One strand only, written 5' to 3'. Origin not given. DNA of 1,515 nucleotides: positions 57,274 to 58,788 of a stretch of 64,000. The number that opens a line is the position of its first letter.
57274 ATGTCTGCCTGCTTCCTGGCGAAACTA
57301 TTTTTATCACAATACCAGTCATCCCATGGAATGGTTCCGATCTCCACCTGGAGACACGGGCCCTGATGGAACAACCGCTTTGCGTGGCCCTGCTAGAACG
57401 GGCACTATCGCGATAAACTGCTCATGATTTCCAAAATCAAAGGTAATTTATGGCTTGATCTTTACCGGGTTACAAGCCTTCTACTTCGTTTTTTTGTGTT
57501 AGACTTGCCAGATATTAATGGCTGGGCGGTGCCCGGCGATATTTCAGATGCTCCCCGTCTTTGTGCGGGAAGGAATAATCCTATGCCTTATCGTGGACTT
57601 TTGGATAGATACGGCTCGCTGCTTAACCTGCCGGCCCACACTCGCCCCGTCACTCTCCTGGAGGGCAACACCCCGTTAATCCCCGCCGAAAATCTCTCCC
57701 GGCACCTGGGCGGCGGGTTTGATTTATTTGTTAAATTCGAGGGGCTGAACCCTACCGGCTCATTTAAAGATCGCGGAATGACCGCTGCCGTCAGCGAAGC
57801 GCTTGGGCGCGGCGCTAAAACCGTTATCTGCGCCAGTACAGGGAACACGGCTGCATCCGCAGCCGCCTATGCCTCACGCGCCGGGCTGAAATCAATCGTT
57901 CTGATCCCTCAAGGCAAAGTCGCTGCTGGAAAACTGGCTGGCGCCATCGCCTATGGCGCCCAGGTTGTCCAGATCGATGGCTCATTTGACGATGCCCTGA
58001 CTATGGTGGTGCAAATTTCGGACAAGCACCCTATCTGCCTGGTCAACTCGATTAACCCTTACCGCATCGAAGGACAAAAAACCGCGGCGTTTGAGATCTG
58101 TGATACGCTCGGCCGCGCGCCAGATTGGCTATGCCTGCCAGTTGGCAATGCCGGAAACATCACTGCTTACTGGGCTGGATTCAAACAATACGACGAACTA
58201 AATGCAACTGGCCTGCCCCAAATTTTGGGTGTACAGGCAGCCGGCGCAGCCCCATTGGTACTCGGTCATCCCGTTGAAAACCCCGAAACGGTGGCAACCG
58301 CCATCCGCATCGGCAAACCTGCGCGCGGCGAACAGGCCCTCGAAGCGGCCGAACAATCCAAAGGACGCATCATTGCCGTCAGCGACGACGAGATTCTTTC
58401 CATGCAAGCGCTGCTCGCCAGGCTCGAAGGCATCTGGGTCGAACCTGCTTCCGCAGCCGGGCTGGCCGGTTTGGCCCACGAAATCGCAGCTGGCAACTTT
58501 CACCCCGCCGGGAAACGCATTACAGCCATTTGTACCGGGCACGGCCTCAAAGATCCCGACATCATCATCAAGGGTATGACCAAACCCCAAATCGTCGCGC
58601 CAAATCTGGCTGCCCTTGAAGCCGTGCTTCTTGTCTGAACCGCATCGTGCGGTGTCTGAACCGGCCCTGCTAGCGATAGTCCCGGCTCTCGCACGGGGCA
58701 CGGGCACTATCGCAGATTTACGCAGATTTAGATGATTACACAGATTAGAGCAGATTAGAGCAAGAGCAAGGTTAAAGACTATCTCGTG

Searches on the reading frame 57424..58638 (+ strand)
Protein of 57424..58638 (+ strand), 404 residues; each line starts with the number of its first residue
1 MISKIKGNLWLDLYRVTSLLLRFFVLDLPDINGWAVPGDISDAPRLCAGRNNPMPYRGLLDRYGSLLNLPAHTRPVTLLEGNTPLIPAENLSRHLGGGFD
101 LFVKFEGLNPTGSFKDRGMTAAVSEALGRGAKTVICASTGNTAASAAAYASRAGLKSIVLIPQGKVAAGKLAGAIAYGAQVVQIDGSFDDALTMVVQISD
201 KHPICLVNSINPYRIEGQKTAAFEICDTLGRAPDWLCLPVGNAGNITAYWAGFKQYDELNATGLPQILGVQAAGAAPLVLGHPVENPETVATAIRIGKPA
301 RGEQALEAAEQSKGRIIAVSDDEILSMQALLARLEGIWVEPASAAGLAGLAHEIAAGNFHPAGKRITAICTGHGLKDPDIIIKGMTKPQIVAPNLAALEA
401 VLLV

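Call 90: search_protein_families(library=pfam, proteins=[window:57424-58638:+], max_evalue=0.00001)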
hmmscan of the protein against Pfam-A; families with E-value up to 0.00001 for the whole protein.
window:57424-58638:+ (404 aa): 1 family
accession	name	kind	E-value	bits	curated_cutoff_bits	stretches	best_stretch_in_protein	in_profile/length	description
PF00291.31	PALP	-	2.2e-78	264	35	1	76-372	1-295/295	Pyridoxal-phosphate dependent enzyme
